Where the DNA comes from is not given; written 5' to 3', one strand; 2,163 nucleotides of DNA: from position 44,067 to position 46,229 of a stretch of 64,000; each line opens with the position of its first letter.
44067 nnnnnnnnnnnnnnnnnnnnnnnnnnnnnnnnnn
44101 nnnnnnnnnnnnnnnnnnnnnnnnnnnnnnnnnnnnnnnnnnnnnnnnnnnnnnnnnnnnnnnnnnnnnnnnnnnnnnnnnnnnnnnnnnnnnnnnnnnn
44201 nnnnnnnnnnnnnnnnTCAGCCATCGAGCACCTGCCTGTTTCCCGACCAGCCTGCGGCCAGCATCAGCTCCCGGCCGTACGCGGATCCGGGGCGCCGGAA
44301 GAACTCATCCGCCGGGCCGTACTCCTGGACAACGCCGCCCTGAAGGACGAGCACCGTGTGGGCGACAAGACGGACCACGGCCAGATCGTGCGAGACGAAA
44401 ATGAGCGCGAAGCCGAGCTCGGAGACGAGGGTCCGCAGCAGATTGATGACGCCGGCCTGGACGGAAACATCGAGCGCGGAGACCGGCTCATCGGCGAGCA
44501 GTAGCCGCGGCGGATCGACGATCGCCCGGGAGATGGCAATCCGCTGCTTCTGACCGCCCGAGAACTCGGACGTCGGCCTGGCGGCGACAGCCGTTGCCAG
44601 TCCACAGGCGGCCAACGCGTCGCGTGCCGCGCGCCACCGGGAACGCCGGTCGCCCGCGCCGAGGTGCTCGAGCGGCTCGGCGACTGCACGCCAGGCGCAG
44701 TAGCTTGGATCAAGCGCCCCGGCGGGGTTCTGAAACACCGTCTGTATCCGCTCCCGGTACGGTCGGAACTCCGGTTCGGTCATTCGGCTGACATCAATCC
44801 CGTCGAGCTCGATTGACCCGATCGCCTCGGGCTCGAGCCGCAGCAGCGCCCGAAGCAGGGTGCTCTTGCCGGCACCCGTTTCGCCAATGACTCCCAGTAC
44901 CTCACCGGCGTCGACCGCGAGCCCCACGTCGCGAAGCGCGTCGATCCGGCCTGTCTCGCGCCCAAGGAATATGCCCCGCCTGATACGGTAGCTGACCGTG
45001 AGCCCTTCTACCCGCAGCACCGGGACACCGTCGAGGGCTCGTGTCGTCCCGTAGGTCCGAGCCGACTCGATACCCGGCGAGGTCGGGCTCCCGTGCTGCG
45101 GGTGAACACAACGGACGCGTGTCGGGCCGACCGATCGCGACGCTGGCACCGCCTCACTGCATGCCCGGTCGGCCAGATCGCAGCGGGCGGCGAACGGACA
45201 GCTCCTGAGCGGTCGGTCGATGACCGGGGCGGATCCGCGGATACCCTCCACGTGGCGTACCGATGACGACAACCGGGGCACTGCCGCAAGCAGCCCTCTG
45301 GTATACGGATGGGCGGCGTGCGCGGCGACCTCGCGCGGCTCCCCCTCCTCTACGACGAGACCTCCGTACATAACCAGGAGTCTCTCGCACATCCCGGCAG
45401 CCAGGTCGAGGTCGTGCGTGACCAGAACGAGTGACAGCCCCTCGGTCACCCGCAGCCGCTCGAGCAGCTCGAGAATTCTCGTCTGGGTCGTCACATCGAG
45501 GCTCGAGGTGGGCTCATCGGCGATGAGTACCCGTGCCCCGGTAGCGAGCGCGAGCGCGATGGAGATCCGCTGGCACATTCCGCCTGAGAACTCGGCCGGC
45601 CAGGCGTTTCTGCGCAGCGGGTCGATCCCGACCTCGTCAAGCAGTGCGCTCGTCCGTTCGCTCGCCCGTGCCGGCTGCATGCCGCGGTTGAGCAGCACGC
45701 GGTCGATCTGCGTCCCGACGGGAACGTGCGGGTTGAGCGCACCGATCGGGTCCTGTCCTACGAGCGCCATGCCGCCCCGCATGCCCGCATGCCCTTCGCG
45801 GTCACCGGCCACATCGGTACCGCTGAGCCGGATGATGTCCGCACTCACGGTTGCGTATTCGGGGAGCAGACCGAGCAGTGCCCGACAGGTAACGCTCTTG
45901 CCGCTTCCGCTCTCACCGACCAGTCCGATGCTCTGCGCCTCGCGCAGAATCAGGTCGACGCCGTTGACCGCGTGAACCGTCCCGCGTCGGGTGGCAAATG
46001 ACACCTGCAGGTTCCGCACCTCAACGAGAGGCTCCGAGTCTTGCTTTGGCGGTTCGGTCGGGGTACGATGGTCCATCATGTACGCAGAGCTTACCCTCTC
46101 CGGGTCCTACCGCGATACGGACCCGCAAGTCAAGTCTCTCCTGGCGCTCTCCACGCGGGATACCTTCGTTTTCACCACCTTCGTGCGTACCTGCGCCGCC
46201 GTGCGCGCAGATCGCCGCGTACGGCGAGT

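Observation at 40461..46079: Peptide/nickel-type ABC importer with fused permease, fused ATPase, and an unknown membrane-anchored 589-aa protein in place of a binding protein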

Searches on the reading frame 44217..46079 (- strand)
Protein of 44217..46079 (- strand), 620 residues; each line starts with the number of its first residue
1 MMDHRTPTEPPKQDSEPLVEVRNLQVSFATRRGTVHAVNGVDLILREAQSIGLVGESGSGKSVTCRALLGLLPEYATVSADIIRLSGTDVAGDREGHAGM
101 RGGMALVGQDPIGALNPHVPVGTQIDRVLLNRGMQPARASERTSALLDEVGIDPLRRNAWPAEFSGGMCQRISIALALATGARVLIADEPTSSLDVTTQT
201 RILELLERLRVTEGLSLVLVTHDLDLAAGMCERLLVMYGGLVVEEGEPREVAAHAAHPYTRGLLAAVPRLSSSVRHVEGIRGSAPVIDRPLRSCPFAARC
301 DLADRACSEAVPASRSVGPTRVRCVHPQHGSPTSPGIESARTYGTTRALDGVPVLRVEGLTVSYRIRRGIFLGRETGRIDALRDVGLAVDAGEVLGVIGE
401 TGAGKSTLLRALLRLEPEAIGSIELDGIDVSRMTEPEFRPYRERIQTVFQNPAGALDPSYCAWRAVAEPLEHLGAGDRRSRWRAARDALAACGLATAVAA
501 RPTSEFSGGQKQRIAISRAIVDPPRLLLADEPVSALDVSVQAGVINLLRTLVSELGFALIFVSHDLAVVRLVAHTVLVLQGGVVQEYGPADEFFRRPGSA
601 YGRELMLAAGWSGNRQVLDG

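Call 4: search_protein_families(library=pfam, proteins=[window:44217-46079:-], max_evalue=0.1)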
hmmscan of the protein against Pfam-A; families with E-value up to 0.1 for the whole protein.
window:44217-46079:- (620 aa): 35 families (the best 25 are shown)
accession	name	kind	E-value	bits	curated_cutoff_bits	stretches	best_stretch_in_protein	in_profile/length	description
PF00005.33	ABC_tran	-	4.6e-52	176.7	25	2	382-533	1-136/137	ABC transporter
PF08352.17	oligo_HPY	-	4.6e-17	62.6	27.1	1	243-307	1-65/65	Oligopeptide/dipeptide transporter, C-terminal region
PF13304.12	AAA_21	-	5.9e-16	59.8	27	2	162-224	236-300/304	AAA domain, putative AbiEii toxin, Type IV TA system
PF13401.12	AAA_22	-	3e-12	47.4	27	2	47-220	4-121/130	AAA domain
PF13191.12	AAA_16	-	2.6e-08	35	32.6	2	373-448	4-73/167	AAA ATPase domain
PF20703.3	nSTAND1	-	9.2e-07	29.2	27.1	1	368-445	13-85/379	Novel STAND NTPase 1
PF13555.12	AAA_29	-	8.1e-06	25.9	27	1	394-414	24-44/61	P-loop containing region of AAA domain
PF01935.23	DUF87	-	5.5e-05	23.8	23.2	0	395-414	26-45/220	Helicase HerA, central domain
PF13671.12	AAA_33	-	0.00013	22.7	27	0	53-85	4-35/143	AAA domain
PF01926.29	MMR_HSR1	-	0.00017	22.1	21.9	0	396-414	3-21/113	50S ribosome-binding GTPase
PF02463.25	SMC_N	-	0.00039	20.3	40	0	505-553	136-188/220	RecF/RecN/SMC N terminal domain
PF03193.22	RsgA_GTPase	-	0.00042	20.6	30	0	393-421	107-135/174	RsgA GTPase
PF13238.12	AAA_18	-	0.00096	20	29.4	0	51-87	1-36/128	AAA domain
PF09818.15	ABC_ATPase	-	0.0017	17.9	23.2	0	386-412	74-99/283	P-loop domain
PF01580.24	FtsK_SpoIIIE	-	0.0022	17.9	24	0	397-413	44-60/221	FtsK/SpoIIIE family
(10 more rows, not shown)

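Call 5: search_protein_families(library=ncbifam, proteins=[window:44217-46079:-], max_evalue=0.01)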
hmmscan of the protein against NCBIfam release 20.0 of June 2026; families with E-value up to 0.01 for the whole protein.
window:44217-46079:- (620 aa): 199 families (the best 25 are shown)
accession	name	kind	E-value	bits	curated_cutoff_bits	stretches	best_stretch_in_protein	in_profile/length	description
NF008453.0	PRK11308.1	subfamily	2.4e-120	401.8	408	2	352-609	10-265/334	dipeptide ABC transporter ATP-binding protein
NF011659.0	PRK15079.1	equivalog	1.8e-114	381.9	540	2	20-326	22-330/334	murein tripeptide/oligopeptide ABC transporter ATP binding protein OppF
NF011713.0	PRK15134.1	equivalog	5.9e-112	375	834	2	350-606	271-526/529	microcin C ABC transporter ATP-binding protein YejF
NF007010.1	PRK09473.1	subfamily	1.9e-110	368.5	575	2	18-327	1-313/318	oligopeptide ABC transporter ATP-binding protein OppD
NF007613.0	PRK10261.1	equivalog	5e-106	355.5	1077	2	348-608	307-566/623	glutathione ABC transporter ATP-binding protein GsiA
NF008246.0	PRK11022.1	equivalog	7.7e-101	337.4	541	2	18-328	3-318/326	dipeptide ABC transporter ATP-binding protein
TIGR02769.1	nickel_nikE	equivalog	2.4e-99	332.1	332.55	2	355-587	3-233/265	nickel import ATP-binding protein NikE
TIGR02770.1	nickel_nikD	equivalog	3.2e-95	317.9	318.7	2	38-266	2-228/230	nickel import ATP-binding protein NikD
NF043071.1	DppF_dipep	equivalog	8.6e-95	317.9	660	2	353-608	12-265/331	dipeptide ABC transporter ATP-binding subunit DppF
NF007739.0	PRK10419.1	subfamily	9.5e-94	313.9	354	2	355-587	4-233/268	nickel ABC transporter ATP-binding protein NikE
NF043079.1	MMSYN1_0167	equivalog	3.5e-92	310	740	4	100-303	303-510/561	oligopeptide ABC transporter ATP-binding protein OppD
NF047576.1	opine_ATP_CntF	equivalog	2.7e-88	295.6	385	2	19-276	3-262/264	staphylopine uptake ABC transporter ATP-binding protein CntF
NF047578.1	opine_ATP_CntD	equivalog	1.6e-87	293.1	380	2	18-276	2-262/266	staphylopine uptake ABC transporter ATP-binding protein CntD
NF043078.1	MMSYN1_0168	equivalog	2.4e-83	280.8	800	4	489-608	477-596/649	oligopeptide ABC transporter ATP-binding protein OppF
NF011674.0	PRK15093.1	equivalog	5.3e-74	249.3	627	2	17-315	2-312/330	putrescine export ABC transporter ATP-binding protein SapD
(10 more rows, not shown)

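Call 38: list_cluster_members(proteins=[P0003, P0017, P0005, window:40461-42227:-, window:44217-46079:-, window:47932-50109:-])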
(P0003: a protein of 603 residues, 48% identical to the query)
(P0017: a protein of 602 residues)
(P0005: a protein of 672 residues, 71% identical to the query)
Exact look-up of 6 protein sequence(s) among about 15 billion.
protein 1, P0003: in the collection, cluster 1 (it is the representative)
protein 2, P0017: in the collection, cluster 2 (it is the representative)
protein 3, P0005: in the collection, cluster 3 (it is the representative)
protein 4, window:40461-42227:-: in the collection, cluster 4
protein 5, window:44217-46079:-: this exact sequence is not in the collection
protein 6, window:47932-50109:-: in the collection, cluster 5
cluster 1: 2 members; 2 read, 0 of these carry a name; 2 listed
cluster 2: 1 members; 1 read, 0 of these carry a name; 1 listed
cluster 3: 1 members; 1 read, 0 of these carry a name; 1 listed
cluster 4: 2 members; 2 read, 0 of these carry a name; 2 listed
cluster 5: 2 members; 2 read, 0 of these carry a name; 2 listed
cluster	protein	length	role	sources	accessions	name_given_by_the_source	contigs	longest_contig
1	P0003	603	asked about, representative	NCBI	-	-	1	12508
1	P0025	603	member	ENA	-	-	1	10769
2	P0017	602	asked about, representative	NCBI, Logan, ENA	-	-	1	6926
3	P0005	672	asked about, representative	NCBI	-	-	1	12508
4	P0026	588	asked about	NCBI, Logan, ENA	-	-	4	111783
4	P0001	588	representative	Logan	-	-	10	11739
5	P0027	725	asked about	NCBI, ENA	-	-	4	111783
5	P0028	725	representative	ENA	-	-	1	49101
